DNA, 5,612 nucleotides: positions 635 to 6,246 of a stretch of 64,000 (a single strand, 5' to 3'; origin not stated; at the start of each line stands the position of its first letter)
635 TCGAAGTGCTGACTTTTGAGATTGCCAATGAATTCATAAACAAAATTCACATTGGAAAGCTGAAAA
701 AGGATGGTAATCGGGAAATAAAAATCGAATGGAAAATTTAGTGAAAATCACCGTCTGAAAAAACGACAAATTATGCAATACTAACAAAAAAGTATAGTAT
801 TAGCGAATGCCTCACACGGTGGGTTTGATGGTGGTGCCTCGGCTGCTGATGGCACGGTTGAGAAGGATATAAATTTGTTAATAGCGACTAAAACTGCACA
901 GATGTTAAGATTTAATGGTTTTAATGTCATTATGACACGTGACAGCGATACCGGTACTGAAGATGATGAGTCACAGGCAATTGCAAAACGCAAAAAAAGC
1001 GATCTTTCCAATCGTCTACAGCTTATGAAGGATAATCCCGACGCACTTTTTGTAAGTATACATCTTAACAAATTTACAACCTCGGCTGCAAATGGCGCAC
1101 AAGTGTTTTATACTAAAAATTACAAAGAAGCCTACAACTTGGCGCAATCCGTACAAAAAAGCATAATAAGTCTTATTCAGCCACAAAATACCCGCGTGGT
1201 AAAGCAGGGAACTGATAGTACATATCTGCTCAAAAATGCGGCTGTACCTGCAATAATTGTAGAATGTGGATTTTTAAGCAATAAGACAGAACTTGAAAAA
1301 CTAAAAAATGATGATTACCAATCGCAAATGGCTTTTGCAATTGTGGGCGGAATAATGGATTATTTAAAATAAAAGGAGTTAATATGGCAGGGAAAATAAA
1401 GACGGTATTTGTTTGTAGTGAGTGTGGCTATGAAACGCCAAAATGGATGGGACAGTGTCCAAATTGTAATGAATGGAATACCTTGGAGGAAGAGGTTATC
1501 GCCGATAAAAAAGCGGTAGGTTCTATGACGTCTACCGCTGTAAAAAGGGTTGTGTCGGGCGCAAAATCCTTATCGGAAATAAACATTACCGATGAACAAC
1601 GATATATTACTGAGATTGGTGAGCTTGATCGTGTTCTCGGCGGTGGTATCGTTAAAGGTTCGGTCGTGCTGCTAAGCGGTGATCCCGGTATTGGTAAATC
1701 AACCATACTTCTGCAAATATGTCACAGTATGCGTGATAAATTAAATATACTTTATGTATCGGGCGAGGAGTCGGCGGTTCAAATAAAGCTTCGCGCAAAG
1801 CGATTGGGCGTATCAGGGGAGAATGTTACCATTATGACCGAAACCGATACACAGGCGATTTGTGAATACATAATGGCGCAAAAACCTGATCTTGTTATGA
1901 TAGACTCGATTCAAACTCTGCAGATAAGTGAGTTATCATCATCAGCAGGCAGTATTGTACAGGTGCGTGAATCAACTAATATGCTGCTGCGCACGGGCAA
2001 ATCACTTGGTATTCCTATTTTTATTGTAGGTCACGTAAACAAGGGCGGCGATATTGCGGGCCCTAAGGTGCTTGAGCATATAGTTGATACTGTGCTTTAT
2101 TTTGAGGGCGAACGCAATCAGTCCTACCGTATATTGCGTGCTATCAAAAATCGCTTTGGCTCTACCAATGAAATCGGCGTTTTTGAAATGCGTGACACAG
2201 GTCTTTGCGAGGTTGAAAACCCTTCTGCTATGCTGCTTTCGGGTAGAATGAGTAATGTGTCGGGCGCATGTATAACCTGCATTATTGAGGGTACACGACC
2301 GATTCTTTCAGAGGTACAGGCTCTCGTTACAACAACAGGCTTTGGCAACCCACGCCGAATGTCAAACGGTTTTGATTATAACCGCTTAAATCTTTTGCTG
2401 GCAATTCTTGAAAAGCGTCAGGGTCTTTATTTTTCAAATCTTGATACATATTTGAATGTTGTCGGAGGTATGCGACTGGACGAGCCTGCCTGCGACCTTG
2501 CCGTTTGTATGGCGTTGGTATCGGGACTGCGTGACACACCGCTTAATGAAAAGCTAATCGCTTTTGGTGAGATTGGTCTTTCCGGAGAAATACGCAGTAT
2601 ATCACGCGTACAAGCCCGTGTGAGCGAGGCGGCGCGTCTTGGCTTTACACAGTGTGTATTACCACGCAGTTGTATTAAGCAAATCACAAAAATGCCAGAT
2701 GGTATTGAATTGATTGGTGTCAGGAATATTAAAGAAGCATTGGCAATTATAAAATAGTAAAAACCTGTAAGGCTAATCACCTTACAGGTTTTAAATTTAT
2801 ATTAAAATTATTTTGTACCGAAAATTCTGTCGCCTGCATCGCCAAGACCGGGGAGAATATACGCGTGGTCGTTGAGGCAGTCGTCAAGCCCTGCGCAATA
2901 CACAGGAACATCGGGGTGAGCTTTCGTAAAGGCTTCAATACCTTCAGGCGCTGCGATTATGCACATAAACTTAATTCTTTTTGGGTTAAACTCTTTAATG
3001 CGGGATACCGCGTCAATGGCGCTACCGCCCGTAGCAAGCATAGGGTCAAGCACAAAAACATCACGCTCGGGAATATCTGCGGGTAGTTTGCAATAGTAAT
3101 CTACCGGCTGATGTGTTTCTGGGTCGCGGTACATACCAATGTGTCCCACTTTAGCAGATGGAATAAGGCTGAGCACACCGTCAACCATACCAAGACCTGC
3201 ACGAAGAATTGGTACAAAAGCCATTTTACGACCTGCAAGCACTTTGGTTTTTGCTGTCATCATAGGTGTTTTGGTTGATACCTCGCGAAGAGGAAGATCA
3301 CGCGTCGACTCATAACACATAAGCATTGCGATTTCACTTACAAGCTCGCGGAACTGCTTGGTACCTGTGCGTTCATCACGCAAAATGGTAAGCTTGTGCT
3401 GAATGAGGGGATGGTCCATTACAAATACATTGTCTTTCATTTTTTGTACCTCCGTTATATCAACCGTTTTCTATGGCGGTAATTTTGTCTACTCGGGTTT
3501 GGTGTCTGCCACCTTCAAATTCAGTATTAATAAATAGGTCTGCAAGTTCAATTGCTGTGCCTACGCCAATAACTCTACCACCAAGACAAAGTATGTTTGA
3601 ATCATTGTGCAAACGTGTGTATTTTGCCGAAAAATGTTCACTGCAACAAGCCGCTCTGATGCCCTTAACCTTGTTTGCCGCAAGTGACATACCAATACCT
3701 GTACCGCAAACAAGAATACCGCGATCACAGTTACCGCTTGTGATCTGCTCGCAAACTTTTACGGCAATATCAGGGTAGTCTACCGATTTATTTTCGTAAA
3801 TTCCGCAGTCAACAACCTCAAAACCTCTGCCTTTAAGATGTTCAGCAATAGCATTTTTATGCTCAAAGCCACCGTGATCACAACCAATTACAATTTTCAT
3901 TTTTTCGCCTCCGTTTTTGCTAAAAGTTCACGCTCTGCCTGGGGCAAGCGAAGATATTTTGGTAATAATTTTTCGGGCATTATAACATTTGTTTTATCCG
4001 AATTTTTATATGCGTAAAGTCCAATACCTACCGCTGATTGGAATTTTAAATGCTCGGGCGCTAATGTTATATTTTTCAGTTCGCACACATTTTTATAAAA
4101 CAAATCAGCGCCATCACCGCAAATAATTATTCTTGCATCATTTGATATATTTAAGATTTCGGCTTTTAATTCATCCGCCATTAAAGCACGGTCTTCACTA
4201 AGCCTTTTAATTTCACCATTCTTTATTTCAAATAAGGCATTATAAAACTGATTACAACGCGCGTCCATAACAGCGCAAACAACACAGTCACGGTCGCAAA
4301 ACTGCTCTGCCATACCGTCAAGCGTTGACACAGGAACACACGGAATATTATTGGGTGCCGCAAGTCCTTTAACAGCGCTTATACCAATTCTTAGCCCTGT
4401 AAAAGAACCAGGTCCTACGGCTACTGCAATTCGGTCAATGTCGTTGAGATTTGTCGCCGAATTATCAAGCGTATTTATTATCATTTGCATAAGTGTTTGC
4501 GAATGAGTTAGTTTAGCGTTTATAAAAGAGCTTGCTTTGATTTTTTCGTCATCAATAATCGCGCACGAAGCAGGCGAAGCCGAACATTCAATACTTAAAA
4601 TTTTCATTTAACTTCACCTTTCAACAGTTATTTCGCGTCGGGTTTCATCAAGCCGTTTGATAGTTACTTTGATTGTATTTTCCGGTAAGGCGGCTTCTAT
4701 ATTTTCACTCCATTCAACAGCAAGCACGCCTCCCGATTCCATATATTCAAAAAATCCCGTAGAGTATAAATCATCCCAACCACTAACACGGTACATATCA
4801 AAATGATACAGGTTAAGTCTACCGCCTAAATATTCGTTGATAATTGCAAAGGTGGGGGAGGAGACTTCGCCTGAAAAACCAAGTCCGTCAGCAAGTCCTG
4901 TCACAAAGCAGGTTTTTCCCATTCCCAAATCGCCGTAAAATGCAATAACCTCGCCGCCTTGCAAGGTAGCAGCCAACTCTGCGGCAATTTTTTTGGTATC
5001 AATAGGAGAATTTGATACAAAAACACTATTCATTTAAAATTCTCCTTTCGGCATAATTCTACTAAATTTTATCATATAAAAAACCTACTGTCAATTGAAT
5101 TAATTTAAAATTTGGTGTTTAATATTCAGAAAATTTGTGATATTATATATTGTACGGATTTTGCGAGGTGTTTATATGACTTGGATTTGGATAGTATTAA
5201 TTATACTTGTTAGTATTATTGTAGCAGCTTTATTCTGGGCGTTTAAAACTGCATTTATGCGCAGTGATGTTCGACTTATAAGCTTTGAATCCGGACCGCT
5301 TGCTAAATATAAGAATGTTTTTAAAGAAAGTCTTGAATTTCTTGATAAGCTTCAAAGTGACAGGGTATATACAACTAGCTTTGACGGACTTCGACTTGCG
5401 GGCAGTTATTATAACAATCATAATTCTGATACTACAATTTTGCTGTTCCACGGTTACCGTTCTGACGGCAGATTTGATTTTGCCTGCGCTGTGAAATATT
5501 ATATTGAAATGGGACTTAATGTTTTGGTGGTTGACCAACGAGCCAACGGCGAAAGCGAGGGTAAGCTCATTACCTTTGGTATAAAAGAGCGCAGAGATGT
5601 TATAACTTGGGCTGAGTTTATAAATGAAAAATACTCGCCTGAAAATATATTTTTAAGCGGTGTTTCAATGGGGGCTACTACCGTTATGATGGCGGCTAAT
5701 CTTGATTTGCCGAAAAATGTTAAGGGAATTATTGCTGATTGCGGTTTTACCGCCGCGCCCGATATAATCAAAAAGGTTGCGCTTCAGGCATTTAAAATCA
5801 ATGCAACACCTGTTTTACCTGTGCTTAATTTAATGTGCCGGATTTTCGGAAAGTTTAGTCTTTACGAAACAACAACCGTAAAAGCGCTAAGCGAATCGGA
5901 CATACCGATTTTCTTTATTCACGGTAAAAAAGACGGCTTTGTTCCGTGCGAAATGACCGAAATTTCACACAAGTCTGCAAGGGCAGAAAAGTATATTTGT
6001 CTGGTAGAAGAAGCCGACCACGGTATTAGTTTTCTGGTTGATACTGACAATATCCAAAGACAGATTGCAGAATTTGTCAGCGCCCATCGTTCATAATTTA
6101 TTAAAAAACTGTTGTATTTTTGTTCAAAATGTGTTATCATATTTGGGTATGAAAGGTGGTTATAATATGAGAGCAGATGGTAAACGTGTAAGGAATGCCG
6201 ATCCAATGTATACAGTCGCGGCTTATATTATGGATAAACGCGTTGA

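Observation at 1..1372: cwlD is cut off at its 5' end about 40 nt after a large serine recombinase gene: candidate sporulation-gene intervening element or prophage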

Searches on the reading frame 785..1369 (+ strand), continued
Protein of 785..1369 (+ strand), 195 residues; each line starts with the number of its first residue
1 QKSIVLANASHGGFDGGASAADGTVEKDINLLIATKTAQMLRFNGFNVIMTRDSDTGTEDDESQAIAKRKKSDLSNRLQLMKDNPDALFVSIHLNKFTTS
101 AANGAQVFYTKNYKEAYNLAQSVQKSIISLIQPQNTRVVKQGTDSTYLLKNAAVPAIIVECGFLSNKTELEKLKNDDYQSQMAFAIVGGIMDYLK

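Call 82: search_solved_structures(query=window:785-1369:+, max_evalue=1e-10, show_alignments=1)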
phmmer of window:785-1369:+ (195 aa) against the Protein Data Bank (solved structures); distinct sequences matched with E-value up to 1e-10: 9.
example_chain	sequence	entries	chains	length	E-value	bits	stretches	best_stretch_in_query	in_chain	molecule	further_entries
7rag_B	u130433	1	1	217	1.8e-37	132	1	3-194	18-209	Germination-specific N-acetylmuramoyl-L-alanine amidase, Autolysin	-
5emi_A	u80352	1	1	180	1.9e-21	79.9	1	2-194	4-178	Cell wall hydrolase/autolysin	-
4rn7_A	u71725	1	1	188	6e-21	78.3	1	6-194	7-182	N-acetylmuramoyl-L-alanine amidase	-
5j72_A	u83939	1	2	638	6.2e-19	71.7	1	5-194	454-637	Putative N-acetylmuramoyl-L-alanine amidase,autolysin cwp6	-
1jwq_A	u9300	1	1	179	1.1e-16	64.3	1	4-194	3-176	N-ACETYLMURAMOYL-L-ALANINE AMIDASE CwlV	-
8c2o_A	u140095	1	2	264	4.7e-14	55.8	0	2-121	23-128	N-acetylmuramoyl-L-alanine amidase AmiA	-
8c0j_A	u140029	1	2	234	4.1e-13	52.8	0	146-194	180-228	N-acetylmuramoyl-L-alanine amidase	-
3ne8_A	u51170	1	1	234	4.8e-13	52.5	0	6-108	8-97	N-acetylmuramoyl-l-alanine amidase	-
4bin_A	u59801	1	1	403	4.1e-11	46.3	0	4-111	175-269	N-ACETYLMURAMOYL-L-ALANINE AMIDASE AMIC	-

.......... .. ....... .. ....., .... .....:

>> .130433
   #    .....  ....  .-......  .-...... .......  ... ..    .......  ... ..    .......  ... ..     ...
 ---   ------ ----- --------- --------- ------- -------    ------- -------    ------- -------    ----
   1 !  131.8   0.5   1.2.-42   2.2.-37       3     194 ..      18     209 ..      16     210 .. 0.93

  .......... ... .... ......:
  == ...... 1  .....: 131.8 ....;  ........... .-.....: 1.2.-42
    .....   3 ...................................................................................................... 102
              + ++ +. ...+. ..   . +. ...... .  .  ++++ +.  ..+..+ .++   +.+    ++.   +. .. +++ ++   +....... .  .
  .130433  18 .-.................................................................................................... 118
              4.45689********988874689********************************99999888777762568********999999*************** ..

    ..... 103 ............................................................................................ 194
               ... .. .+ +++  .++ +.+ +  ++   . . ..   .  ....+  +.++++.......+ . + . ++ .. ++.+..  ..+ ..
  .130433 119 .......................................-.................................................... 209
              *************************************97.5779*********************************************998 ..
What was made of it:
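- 815..1372 (+): 3' part of cwlD: 185 codons from the zinc-ligand His of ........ to the stop. It lacks the start codon, the TM anchor and the first beta-strand (~49 codons). The best PDB hit is C. difficile CwlD 7RAG_B, 1.8e-37 (call 82).
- On CwlD (TIGR02883 equivalog): C. difficile CwlD 7RAG_B is the top PDB hit at 1.8e-37, against 1.9e-21 for the next (call 82).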

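Call 84: search_protein_families(library=pfam, proteins=[L069:1833-2054:+, L069:2056-2661:+, L069:2703-3515:+, L069:3534-4568:+, L069:4710-4928:+, L069:5168-8188:+, L069:8351-9733:+, L069:9827-11263:+], max_evalue=0.001)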
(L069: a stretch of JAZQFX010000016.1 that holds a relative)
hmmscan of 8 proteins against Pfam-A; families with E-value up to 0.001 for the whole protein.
L069:1833-2054:+ (73 aa): 2 families
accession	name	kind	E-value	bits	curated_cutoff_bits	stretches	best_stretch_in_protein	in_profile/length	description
PF13443.12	HTH_26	-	5.3e-20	71.9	22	1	7-66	1-62/63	Cro/C1-type HTH DNA-binding domain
PF01381.28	HTH_3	-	1.1e-05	25.8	23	1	13-60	6-54/55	Helix-turn-helix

L069:2056-2661:+ (201 aa): 1 family
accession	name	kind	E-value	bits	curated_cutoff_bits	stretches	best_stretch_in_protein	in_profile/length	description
PF02661.23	Fic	-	7e-14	52.9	24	1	46-129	6-92/93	Fic/DOC family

L069:2703-3515:+ (270 aa): 0 families

L069:3534-4568:+ (344 aa): 1 family
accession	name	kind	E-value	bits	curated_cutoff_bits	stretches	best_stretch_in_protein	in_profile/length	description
PF07804.18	HipA_C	-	7.1e-07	29.5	30.5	1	146-289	19-170/213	HipA-like C-terminal domain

L069:4710-4928:+ (72 aa): 0 families

L069:5168-8188:+ (1006 aa): 2 families
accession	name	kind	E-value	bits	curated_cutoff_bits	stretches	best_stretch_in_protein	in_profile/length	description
PF21582.3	CBM30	-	3.3e-08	34.1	27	1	587-651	67-138/170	Carbohydrate binding domain 30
PF08547.18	CIA30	-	3.5e-06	27.6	24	0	608-649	79-120/157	Complex I intermediate-associated protein 30 (CIA30)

L069:8351-9733:+ (460 aa): 2 families
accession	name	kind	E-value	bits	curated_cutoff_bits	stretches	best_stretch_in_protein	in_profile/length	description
PF00165.29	HTH_AraC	-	7e-23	80.7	26.6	2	419-455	7-42/42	Bacterial regulatory helix-turn-helix proteins, AraC family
PF12833.13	HTH_18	-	1.5e-21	76.9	33.6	1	378-455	2-79/80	Helix-turn-helix domain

L069:9827-11263:+ (478 aa): 1 family
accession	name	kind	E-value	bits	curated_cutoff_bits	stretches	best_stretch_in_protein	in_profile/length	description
PF00722.28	Glyco_hydro_16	-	2.5e-13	50.3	22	1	291-446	29-156/175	Glycosyl hydrolases family 16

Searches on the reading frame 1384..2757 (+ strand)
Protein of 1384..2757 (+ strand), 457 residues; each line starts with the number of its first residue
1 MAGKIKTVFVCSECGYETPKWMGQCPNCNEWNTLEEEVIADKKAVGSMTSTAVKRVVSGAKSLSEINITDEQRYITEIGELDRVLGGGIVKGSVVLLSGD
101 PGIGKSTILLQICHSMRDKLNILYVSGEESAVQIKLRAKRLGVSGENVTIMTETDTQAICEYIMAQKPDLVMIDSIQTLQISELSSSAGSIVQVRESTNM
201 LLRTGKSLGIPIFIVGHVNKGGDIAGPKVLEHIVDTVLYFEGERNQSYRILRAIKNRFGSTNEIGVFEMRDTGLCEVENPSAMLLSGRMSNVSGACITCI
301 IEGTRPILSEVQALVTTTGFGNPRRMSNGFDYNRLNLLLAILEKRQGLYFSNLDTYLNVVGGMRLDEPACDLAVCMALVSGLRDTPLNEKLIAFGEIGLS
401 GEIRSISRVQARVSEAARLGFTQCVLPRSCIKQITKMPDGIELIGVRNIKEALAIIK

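Call 4: search_protein_families(library=pfam, proteins=[window:1384-2754:+], max_evalue=0.01)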
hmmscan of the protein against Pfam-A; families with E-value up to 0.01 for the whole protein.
window:1384-2754:+ (457 aa): 19 families
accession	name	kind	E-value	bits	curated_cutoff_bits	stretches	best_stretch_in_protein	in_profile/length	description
PF06745.19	ATPase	-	2.5e-16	60.2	26.6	2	76-144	3-73/231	KaiC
PF13481.12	AAA_25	-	1.8e-14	54.3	27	1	69-223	10-195/195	AAA domain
PF18073.7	Zn_ribbon_LapB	-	4.6e-14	52.2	25.7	1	9-36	1-28/28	Rubredoxin metal binding domain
PF05362.19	Lon_C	-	5.5e-08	33.1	21.1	1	361-442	103-188/205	Lon protease (S16) C-terminal proteolytic domain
PF13541.12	ChlI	-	6.4e-08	33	27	1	365-428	56-119/121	Subunit ChlI of Mg-chelatase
PF03796.21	DnaB_C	-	5.6e-07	29.6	27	1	76-192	4-125/255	DnaB-like helicase C terminal domain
PF00004.35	AAA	-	4.1e-05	24.5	21.2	1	95-206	1-93/131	ATPase family associated with various cellular activities (AAA)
PF20720.3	nSTAND3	-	4.1e-05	23.8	27.2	1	93-131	18-57/155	Novel STAND NTPase 3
PF25199.1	nSTAND_NTPase5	-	5.9e-05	23.4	34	1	91-151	40-101/145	Novel STAND NTPase 5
PF13191.12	AAA_16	-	7.1e-05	23.8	32.6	1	78-130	9-61/167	AAA ATPase domain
PF13173.12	AAA_14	-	0.00021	21.7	27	1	93-180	3-75/129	AAA domain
PF00005.33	ABC_tran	-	0.001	20.1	25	1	89-158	8-78/137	ABC transporter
PF13401.12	AAA_22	-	0.001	19.8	27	1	93-216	6-122/130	AAA domain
PF23442.1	DUF7125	-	0.0013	18.4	29.1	1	73-125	3-54/207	Family of unknown function (DUF7125)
PF08274.17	Zn_Ribbon_YjdM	-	0.0018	18.7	30.8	0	7-17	18-28/30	PhnA Zinc-Ribbon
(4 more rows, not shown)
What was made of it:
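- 1384..2757 (+): radA, the conserved host neighbour of cwlD. It marks the chromosomal side of the junction. Pfam (call 4).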

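Call 6: find_encoding_contigs(protein=window:1384-2757:+, flank=10000, max_places=10)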
Protein window:1384-2757:+ (457 aa): no gene with exactly this product is on record in the collection.
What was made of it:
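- Tried and rejected: An exact-protein look-up of the window's RadA found nothing (call 6).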

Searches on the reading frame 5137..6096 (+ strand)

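Call 66: search_protein_families(library=ncbifam, proteins=[window:5137-6096:+], max_evalue=0.00001)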
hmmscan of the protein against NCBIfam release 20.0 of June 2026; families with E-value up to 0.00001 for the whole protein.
window:5137-6096:+ (319 aa): 2 families
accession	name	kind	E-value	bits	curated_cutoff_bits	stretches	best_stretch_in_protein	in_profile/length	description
NF045948.1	ProImpepThrmp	equivalog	8.6e-07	28.7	500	0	83-214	10-139/291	proline iminopeptidase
NF047920.1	lactonase_UilS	equivalog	3.1e-06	27.1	400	0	94-212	20-139/285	UilS family quorum-quenching N-acyl-homoserine lactonase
